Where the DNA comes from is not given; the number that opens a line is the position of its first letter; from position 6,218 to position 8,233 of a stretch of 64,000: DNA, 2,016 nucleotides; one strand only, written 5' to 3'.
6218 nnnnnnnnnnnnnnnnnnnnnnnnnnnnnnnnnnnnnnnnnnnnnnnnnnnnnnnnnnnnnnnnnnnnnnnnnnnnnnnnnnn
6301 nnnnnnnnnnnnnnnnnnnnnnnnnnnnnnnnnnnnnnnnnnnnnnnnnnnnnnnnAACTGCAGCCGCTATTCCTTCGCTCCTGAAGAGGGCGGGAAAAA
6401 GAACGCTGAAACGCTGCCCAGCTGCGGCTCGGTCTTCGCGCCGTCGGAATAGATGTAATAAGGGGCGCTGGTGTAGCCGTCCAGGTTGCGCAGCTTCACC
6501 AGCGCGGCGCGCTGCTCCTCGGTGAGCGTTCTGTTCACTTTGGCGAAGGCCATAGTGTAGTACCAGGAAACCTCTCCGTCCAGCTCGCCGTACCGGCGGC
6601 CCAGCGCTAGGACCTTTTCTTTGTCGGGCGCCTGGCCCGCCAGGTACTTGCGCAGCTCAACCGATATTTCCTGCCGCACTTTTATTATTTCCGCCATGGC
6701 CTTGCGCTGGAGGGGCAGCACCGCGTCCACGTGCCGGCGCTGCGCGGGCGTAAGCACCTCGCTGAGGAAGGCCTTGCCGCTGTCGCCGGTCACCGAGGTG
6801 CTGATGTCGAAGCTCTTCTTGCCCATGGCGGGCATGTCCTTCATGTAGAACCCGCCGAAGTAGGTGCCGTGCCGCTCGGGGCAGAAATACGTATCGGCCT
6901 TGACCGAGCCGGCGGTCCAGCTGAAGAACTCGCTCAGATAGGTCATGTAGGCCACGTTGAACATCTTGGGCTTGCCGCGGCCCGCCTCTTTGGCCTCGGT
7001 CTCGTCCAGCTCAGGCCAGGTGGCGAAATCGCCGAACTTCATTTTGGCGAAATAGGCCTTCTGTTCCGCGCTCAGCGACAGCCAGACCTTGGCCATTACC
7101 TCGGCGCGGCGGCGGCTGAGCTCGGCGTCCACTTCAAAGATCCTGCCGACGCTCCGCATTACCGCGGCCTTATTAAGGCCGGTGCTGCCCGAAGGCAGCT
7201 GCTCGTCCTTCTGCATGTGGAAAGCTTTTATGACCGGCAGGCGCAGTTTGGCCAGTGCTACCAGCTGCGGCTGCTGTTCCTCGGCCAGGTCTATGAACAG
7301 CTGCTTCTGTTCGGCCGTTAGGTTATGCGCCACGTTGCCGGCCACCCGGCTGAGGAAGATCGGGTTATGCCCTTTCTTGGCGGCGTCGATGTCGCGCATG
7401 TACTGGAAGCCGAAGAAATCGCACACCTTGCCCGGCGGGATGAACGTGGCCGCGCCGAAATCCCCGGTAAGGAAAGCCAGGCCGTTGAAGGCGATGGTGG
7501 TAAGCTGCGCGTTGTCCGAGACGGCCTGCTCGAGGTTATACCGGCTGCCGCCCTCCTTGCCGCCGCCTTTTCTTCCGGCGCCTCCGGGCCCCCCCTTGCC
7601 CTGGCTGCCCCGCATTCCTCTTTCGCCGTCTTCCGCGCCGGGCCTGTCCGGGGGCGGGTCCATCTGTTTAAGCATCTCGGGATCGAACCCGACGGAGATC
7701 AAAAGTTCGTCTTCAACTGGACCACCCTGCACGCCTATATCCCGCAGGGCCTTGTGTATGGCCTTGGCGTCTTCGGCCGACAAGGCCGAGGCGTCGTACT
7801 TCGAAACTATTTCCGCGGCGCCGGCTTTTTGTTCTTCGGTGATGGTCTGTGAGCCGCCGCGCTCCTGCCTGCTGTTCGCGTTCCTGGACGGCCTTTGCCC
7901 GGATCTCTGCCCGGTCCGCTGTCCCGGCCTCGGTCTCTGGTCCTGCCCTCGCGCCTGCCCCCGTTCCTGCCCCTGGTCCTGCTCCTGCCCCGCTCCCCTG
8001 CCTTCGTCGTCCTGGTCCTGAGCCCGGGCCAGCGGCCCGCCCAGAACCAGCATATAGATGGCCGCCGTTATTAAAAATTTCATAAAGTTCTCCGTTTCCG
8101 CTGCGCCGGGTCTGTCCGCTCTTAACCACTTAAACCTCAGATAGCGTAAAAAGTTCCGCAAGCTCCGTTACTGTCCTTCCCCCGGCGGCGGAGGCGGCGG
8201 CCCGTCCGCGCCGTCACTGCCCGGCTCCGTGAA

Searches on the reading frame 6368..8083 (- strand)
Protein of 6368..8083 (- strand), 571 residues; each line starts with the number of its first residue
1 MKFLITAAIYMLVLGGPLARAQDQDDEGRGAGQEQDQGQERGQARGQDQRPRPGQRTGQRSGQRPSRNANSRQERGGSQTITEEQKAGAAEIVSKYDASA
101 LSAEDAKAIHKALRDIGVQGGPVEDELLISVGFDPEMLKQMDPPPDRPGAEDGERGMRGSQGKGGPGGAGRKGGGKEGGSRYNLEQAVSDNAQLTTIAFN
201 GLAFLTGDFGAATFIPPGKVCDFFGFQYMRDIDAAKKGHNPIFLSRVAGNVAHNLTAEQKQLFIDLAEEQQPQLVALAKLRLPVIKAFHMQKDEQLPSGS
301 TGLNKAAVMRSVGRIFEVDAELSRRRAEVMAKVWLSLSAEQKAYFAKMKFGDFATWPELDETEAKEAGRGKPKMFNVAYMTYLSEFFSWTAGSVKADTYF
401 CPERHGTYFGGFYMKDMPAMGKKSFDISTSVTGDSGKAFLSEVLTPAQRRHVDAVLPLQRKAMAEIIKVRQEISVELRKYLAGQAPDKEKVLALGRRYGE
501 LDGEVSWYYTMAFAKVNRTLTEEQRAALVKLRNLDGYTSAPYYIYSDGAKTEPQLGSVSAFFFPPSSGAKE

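Call 6: search_protein_families(library=pfam, proteins=[window:6368-8083:-], max_evalue=0.01)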
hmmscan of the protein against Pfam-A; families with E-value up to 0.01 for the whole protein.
window:6368-8083:- (571 aa): 1 family
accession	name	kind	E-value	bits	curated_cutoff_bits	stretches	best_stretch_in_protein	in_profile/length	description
PF07813.17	LTXXQ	-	1.4e-08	35.7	24.3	2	444-531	15-99/100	LTXXQ motif family protein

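Call 21: search_protein_families(library=ncbifam, proteins=[window:6368-8083:-], max_evalue=0.01)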
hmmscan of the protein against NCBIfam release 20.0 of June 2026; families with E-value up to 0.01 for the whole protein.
window:6368-8083:- (571 aa): 0 families

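Call 47: find_homologous_proteins(query=window:6368-8083:-, max_evalue=0.00001)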
Query window:6368-8083:- (571 aa): 3065 proteins with E <= 0.00001 among 8000 candidates; the best 120 are listed.
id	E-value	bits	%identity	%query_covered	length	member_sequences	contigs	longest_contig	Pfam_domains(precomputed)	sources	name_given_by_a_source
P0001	0.0e+0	1279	100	100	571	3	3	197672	PF07813.18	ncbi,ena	-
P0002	0.0e+0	1095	86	99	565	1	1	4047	PF07813.18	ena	-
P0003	1.3e-286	970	75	99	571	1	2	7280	PF07813.18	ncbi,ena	-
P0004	9.8e-286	967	75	99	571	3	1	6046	PF07813.18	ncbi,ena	-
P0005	1.7e-285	966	85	85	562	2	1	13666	PF07813.18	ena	-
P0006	4.0e-284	962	78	99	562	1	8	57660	PF07813.18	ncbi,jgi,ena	-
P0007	3.2e-282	955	76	99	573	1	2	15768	PF07813.18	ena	-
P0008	4.6e-241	819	73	85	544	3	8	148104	PF07813.18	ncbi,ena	-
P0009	1.7e-231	788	71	87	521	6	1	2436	PF07813.18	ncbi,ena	-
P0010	3.6e-226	770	78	69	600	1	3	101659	PF07813.18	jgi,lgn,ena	jgi:Spy/CpxP family protein refolding chaperone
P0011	2.4e-215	735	63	89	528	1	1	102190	PF07813.18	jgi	jgi:Spy/CpxP family protein refolding chaperone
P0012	4.9e-214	730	65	87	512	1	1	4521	PF07813.18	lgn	-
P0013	6.9e-214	730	66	87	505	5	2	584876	PF07813.18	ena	-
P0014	1.4e-212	725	66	87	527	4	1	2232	PF07813.18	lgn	-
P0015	3.5e-210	717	64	88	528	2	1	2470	PF07813.18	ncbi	-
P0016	1.9e-209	715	64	86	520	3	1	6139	PF07813.18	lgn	-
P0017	7.9e-209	713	64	87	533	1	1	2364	PF07813.18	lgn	-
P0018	2.6e-207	708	65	85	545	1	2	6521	PF07813.18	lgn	-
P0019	1.2e-206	706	64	85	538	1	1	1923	PF07813.18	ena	-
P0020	2.5e-206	705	66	85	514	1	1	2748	PF07813.18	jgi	jgi:Spy/CpxP family protein refolding chaperone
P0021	1.4e-205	702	64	88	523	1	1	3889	PF07813.18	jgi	jgi:Spy/CpxP family protein refolding chaperone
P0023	7.1e-204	697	64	86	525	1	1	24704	PF07813.18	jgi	jgi:Spy/CpxP family protein refolding chaperone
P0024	8.9e-204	696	64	85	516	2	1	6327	PF07813.18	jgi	jgi:Spy/CpxP family protein refolding chaperone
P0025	3.5e-203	694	64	87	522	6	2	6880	PF07813.18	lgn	-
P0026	1.0e-202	693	65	85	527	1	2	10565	PF07813.18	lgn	-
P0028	4.6e-197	674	75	67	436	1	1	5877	PF07813.18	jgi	jgi:Spy/CpxP family protein refolding chaperone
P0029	1.0e-195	670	62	86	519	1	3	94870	PF07813.18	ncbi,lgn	-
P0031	1.6e-192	659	70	75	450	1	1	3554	PF07813.18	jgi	jgi:Spy/CpxP family protein refolding chaperone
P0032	2.1e-191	656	61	85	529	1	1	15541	PF07813.18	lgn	-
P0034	1.3e-190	653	59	88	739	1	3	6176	PF13801.12,PF01161.26,PF07813.18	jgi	jgi:phosphatidylethanolamine-binding protein (PEBP) family uncharacterized protein/Spy/CpxP family p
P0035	1.4e-189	649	59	89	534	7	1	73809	PF07813.18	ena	-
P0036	2.8e-189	649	74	67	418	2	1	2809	PF07813.18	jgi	-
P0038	5.9e-189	647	58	91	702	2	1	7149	PF13801.12,PF01161.26,PF07813.18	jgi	-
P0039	8.8e-189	647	61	86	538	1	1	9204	PF13801.12,PF07813.18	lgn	-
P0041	1.9e-188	646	61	83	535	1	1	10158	PF13801.12,PF07813.18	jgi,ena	-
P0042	6.3e-188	644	70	69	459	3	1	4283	PF07813.18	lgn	-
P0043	7.2e-188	644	59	90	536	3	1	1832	PF07813.18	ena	-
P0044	9.5e-188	643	60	89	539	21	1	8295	PF07813.18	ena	-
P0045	1.0e-187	643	59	89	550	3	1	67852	PF07813.18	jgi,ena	-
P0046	6.4e-187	641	68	72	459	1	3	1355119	PF07813.18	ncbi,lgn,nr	ncbi:MAG: hypothetical protein H6822_22550 [Planctomycetaceae bacterium]|nr:hypothetical protein [Pl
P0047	7.1e-187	641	61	85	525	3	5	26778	PF07813.18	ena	-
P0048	9.5e-187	640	59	86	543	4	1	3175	PF07813.18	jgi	-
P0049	1.5e-186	640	60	88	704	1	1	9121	PF13801.12,PF01161.26,PF07813.18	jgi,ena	jgi:Raf kinase inhibitor-like YbhB/YbcL family protein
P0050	1.5e-186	639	59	88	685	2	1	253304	PF01161.26,PF07813.18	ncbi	ncbi:MAG: hypothetical protein WCS52_00845 [bacterium]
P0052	9.6e-186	637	60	86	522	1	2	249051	PF07813.18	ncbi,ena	-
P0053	1.0e-185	637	70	71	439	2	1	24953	PF07813.18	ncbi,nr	ncbi:MAG: hypothetical protein NTW93_01570 [Phycisphaerae bacterium]|nr:hypothetical protein [Phycis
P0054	1.5e-185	636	70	70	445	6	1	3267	PF07813.18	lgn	-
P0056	1.6e-185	636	59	89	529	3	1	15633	PF07813.18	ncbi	-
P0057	1.7e-185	636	72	68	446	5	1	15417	PF07813.18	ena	-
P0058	3.5e-185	635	69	71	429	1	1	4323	PF07813.18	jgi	-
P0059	3.7e-185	635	70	71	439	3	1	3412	PF07813.18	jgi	jgi:Spy/CpxP family protein refolding chaperone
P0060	4.2e-185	635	66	77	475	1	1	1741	PF07813.18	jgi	jgi:Spy/CpxP family protein refolding chaperone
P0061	4.3e-185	635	57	89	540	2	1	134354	PF07813.18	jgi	-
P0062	4.7e-185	635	60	87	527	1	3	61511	PF07813.18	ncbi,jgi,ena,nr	ncbi:MAG: hypothetical protein D4R65_04665 [Verrucomicrobiaceae bacterium]|nr:MAG: hypothetical prot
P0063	9.7e-185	634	58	89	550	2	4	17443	PF07813.18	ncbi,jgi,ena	ncbi:MAG: hypothetical protein WCS31_16980 [Verrucomicrobiae bacterium]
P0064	1.2e-184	633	60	86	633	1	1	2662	PF01161.26,PF07813.18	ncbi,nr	ncbi:MAG: Spy/CpxP family protein refolding chaperone, partial [Verrucomicrobia bacterium]|nr:Spy/Cp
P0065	2.7e-184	632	71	68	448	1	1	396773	PF07813.18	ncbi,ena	-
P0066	3.9e-184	632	59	89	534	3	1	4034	PF13801.12,PF07813.18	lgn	-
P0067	4.5e-184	631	59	87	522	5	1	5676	PF07813.18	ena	-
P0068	5.7e-184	631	60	86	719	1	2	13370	PF01161.26,PF07813.18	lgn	-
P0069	6.3e-184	631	71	69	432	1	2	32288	PF07813.18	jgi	jgi:Spy/CpxP family protein refolding chaperone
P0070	6.3e-184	631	58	88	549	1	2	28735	PF07813.18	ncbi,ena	-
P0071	6.7e-184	631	59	88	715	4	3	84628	PF13801.12,PF01161.26,PF07813.18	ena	-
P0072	7.1e-184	631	60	84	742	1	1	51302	PF01161.26,PF07813.18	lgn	-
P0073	7.5e-184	631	55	98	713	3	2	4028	PF01161.26,PF07813.18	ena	-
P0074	7.8e-184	631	59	85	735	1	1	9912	PF13801.12,PF01161.26,PF07813.18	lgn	-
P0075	1.0e-183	630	60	88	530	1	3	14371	PF13801.12,PF07813.18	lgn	-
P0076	1.1e-183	630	66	74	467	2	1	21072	PF07813.18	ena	-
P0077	1.8e-183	629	57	94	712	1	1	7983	PF01161.26,PF07813.18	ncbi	-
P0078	2.1e-183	629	69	70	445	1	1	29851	PF07813.18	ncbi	ncbi:hypothetical protein ACFL1X_03385 [Candidatus Hydrogenedentota bacterium]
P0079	2.9e-183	629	57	88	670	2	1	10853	PF01161.26,PF07813.18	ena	-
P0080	3.5e-183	628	58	89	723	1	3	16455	PF01161.26,PF07813.18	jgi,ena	-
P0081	4.8e-183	628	71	68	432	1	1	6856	PF07813.18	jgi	jgi:Spy/CpxP family protein refolding chaperone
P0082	5.3e-183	628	57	90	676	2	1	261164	PF01161.26,PF07813.18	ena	-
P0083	5.8e-183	628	59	86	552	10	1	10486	PF07813.18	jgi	-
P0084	7.4e-183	627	57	88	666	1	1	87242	PF01161.26,PF07813.18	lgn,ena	-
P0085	7.6e-183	627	59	88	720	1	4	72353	PF01161.26,PF07813.18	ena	-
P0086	9.0e-183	627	59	86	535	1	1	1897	PF13801.12,PF07813.18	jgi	-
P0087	9.6e-183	627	57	88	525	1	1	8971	PF13801.12,PF07813.18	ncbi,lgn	-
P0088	1.0e-182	627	59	86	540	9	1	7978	PF07813.18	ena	-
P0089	1.1e-182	627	71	69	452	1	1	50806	PF07813.18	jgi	jgi:Spy/CpxP family protein refolding chaperone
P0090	1.7e-182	626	58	93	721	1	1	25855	PF01161.26,PF07813.18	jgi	jgi:phosphatidylethanolamine-binding protein (PEBP) family uncharacterized protein/Spy/CpxP family p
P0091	2.3e-182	626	58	91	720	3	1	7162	PF01161.26,PF07813.18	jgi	-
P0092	3.1e-182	625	59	86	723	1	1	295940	PF01161.26,PF07813.18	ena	-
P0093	3.3e-182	625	72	67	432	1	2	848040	PF07813.18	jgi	jgi:Spy/CpxP family protein refolding chaperone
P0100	1.9e-181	623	58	90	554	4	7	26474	PF07813.18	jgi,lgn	-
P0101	2.2e-181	622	58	88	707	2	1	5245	PF01161.26,PF07813.18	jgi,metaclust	metaclust:\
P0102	2.3e-181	622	59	86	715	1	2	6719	PF01161.26,PF07813.18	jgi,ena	-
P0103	2.7e-181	622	57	87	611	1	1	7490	PF07813.18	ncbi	-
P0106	3.2e-181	622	58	86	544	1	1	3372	PF07813.18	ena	-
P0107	3.2e-181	622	56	93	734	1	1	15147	PF01161.26,PF07813.18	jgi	jgi:phosphatidylethanolamine-binding protein (PEBP) family uncharacterized protein/Spy/CpxP family p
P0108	3.6e-181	622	69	70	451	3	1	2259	PF07813.18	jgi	-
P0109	4.5e-181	621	58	92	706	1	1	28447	PF01161.26,PF07813.18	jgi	jgi:phosphatidylethanolamine-binding protein (PEBP) family uncharacterized protein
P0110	4.8e-181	621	65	75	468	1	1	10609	PF07813.18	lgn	-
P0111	6.5e-181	621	56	90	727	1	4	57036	PF01161.26,PF07813.18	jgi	-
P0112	8.6e-181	620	59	86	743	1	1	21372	PF01161.26,PF07813.18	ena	-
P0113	8.7e-181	620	57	91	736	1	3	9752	PF01161.26,PF07813.18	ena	-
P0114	1.4e-180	620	68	70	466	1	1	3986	PF07813.18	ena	-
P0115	1.7e-180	619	57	90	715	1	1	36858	PF01161.26,PF07813.18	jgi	jgi:phosphatidylethanolamine-binding protein (PEBP) family uncharacterized protein/Spy/CpxP family p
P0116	2.2e-180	619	58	82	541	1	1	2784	PF13801.12,PF07813.18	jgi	-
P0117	2.2e-180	619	56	93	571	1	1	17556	PF07813.18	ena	-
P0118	2.7e-180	619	58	89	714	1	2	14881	PF01161.26,PF07813.18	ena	-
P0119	2.9e-180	619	58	82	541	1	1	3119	PF13801.12,PF07813.18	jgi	-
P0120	3.0e-180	619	61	82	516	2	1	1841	PF13801.12,PF07813.18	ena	-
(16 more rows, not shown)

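Call 49: find_encoding_contigs(protein=P0005, flank=10000, max_places=2)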
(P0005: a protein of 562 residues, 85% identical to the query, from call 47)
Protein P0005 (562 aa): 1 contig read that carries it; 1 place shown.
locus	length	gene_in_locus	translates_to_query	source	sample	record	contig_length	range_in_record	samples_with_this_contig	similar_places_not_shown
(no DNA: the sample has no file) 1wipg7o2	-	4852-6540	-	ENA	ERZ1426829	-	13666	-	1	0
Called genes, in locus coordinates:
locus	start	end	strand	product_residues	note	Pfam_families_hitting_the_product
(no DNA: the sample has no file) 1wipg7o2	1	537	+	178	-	?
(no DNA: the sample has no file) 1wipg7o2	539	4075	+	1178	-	PF00801:PKD, PF18911:PKD_4, PF00801:PKD, PF18911:PKD_4, PF01161:PBP, PF18911:PKD_4, PF00801:PKD, PF18911:PKD_4, +6 more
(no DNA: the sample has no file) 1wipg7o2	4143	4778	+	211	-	PF01161:PBP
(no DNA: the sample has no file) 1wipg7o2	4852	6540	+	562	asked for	PF07813:LTXXQ (faint)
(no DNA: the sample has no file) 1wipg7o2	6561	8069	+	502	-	PF00149:Metallophos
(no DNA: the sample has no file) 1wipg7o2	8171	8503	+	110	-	PF01022:HTH_5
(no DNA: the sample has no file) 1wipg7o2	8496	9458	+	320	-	PF03773:ArsP_1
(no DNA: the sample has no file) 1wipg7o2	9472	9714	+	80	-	PF13192:Thioredoxin_3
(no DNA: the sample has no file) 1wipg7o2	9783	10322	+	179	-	-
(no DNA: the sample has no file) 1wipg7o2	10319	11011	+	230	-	-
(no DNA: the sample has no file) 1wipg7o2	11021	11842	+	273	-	PF01135:PCMT, PF01209:Ubie_methyltran, PF13489:Methyltransf_23, PF24675:NpmA (weak), PF08241:Methyltransf_11, PF08242:Methyltransf_12, PF13649:Methyltransf_25, PF13847:Methyltransf_31, +2 more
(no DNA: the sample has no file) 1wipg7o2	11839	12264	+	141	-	PF01451:LMWPc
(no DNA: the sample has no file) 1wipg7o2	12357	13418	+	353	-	PF01758:SBF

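Call 50: find_encoding_contigs(protein=P0006, flank=10000, max_places=2)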
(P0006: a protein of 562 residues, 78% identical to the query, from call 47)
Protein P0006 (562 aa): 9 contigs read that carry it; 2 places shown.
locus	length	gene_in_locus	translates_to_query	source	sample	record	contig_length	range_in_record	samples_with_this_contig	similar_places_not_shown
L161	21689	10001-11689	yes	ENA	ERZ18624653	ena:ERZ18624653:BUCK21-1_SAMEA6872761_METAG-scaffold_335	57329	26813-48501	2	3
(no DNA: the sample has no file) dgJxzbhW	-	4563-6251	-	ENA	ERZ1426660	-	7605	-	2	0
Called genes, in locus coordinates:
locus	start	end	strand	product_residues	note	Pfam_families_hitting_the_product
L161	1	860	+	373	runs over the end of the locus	PF03193:RsgA_GTPase, PF00005:ABC_tran (weak), PF01926:MMR_HSR1 (weak)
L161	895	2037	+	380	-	PF04055:Radical_SAM, PF13186:SPASM (weak)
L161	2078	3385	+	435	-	PF02310:B12-binding, PF04055:Radical_SAM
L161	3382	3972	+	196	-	PF04542:Sigma70_r2, PF08281:Sigma70_r4_2, PF04545:Sigma70_r4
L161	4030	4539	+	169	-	-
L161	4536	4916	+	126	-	-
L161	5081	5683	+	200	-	-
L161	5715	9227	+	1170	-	PF00801:PKD, PF18911:PKD_4, PF00801:PKD, PF18911:PKD_4, PF01161:PBP, PF00801:PKD, PF18911:PKD_4, PF00801:PKD, +7 more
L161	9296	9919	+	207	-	PF01161:PBP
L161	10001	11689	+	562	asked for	PF07813:LTXXQ (faint)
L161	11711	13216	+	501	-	PF00149:Metallophos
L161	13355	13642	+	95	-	PF01022:HTH_5, PF12840:HTH_20 (faint)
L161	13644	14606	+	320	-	PF03773:ArsP_1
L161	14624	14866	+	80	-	PF13192:Thioredoxin_3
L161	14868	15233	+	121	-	PF08859:DGC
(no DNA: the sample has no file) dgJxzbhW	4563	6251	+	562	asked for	PF07813:LTXXQ (faint)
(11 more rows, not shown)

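Call 51: find_encoding_contigs(protein=P0007, flank=10000, max_places=2)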
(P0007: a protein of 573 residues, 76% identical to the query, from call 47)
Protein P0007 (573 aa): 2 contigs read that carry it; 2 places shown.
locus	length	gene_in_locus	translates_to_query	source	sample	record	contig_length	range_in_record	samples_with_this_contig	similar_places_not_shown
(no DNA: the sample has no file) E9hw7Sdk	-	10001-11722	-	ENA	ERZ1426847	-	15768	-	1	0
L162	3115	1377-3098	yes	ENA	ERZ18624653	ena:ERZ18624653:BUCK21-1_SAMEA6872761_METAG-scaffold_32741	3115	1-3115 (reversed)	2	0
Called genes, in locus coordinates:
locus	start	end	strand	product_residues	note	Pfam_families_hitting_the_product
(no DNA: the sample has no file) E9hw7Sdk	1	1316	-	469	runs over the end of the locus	PF01875:Memo, PF01871:AMMECR1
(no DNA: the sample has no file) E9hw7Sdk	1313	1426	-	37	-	-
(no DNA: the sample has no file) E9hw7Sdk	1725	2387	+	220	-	PF09952:AbiEi_2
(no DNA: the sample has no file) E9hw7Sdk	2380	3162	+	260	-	PF12281:NTP_transf_8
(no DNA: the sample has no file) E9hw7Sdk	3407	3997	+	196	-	PF04542:Sigma70_r2, PF08281:Sigma70_r4_2, PF04545:Sigma70_r4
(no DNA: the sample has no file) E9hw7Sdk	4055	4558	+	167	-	PF13490:zf-HC2 (faint)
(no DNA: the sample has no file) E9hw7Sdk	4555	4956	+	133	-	-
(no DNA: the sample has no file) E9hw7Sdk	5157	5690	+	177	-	-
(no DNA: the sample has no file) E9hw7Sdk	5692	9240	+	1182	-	PF00801:PKD, PF18911:PKD_4, PF00801:PKD, PF18911:PKD_4, PF01161:PBP, PF18911:PKD_4, PF00801:PKD, PF18911:PKD_4, +7 more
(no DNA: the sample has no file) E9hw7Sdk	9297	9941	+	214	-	PF01161:PBP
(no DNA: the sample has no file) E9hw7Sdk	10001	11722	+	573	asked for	PF07813:LTXXQ (faint)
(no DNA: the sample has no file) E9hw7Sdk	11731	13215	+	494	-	PF00149:Metallophos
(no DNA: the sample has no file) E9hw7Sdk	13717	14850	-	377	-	PF13173:AAA_14, PF13635:DUF4143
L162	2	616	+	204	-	?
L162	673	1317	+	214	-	PF01161:PBP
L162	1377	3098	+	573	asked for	PF07813:LTXXQ (faint)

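Call 56: find_encoding_contigs(protein=P0050, flank=8000, max_places=1)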
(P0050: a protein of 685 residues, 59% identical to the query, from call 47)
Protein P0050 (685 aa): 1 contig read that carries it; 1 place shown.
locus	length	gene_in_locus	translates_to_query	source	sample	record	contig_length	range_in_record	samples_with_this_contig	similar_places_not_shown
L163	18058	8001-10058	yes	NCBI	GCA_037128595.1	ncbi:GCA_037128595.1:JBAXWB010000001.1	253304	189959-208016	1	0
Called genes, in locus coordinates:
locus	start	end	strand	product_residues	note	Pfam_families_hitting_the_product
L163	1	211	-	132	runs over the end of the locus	PF00380:Ribosomal_S9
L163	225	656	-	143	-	PF00572:Ribosomal_L13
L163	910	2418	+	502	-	PF01336:tRNA_anti-codon, PF00152:tRNA-synt_2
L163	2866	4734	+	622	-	PF07715:Plug, PF00593:TonB_dep_Rec_b-barrel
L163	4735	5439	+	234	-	PF03544:TonB_C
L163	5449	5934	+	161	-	PF01713:Smr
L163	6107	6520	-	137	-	PF13470:PIN_3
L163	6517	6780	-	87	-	PF04014:MazE_antitoxin (weak)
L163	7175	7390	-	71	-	-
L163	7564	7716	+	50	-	-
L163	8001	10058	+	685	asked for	PF07813:LTXXQ (faint), PF01161:PBP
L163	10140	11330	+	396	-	PF01408:GFO_IDH_MocA, PF02894:GFO_IDH_MocA_C, PF22725:GFO_IDH_MocA_C3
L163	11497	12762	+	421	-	-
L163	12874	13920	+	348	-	PF08240:ADH_N (weak), PF00107:ADH_zinc_N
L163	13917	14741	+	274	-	PF01261:AP_endonuc_2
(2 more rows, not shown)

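Call 57: find_encoding_contigs(protein=P0046, flank=8000, max_places=1)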
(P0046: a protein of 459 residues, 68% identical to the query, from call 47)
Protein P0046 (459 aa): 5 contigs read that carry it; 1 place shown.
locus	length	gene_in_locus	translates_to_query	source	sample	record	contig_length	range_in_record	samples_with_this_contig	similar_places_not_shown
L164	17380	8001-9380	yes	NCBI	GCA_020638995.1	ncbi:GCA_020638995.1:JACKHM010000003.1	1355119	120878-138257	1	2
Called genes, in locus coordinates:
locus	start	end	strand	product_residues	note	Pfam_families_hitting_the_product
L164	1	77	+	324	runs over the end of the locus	PF00294:PfkB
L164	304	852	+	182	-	PF04542:Sigma70_r2, PF08281:Sigma70_r4_2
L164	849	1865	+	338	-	-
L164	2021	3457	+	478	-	PF16656:Pur_ac_phosph_N (weak), PF00149:Metallophos (faint)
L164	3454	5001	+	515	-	PF00884:Sulfatase, PF01663:Phosphodiest (faint), PF16347:SGSH_C, PF00036:EF-hand_1 (faint)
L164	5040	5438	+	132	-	PF00036:EF-hand_1 (faint), PF13202:EF-hand_5 (faint), PF13405:EF-hand_6 (faint)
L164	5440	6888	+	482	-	PF00884:Sulfatase, PF16347:SGSH_C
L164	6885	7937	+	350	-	PF18902:DUF5658 (weak)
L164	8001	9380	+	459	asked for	PF07813:LTXXQ (faint)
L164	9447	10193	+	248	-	-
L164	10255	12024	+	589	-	PF14240:YHYH, PF00036:EF-hand_1 (faint), PF13405:EF-hand_6 (faint), PF13499:EF-hand_7 (faint), PF23564:EF-hand_FSTL1 (faint), PF10591:SPARC_Ca_bdg (faint), PF13202:EF-hand_5 (weak)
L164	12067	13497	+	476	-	PF25917:BSH_RND (weak)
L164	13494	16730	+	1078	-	PF00873:ACR_tran, PF02355:SecD_SecF_C (weak)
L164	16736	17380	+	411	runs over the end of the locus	-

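Call 58: find_encoding_contigs(protein=P0062, flank=8000, max_places=1)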
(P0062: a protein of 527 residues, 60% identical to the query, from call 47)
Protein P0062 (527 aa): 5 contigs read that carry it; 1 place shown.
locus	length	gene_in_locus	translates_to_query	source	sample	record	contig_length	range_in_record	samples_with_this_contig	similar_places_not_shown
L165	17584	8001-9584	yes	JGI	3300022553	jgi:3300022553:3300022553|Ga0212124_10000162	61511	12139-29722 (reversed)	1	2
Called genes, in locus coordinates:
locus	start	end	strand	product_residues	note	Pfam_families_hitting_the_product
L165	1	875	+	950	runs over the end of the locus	PF00989:PAS, PF13426:PAS_9 (weak), PF00989:PAS, PF08448:PAS_4, PF13426:PAS_9, PF00512:HisKA, PF02518:HATPase_c, PF00072:Response_reg, +2 more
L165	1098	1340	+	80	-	-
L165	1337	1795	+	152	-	PF01850:PIN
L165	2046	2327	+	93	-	-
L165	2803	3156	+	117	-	-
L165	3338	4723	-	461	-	PF00672:HAMP, PF00512:HisKA, PF13581:HATPase_c_2, PF02518:HATPase_c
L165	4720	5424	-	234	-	PF00072:Response_reg, PF00486:Trans_reg_C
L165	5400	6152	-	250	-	PF05635:23S_rRNA_IVP (weak), PF01396:Zn_ribbon_Top1, PF06839:Zn_ribbon_GRF (weak)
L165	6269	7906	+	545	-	-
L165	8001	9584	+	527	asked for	PF07813:LTXXQ (faint)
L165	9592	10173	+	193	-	PF01161:PBP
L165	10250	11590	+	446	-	PF07603:Lcl_C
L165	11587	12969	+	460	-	PF00884:Sulfatase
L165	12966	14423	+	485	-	PF16656:Pur_ac_phosph_N (faint), PF00149:Metallophos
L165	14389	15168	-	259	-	PF14366:DUF4410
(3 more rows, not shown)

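Call 64: search_solved_structures(query=A5, max_evalue=1)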
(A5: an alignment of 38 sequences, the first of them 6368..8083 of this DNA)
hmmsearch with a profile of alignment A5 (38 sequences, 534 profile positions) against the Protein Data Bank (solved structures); distinct sequences matched with E-value up to 1: 5.
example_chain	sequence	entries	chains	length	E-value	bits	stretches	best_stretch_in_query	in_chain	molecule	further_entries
2co9_A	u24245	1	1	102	0.0028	19.7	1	191-249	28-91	thymus high mobility group box protein TOX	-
1zmz_A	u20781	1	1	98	0.077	14.9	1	29-86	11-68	Centrin-2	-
28js_K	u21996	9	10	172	0.14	14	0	29-85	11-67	Centrin-2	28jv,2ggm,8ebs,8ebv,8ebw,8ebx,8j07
2ami_A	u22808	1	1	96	0.33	12.9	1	30-91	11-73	Caltractin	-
4gyg_A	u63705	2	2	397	0.47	12.3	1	74-159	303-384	Rio2 kinase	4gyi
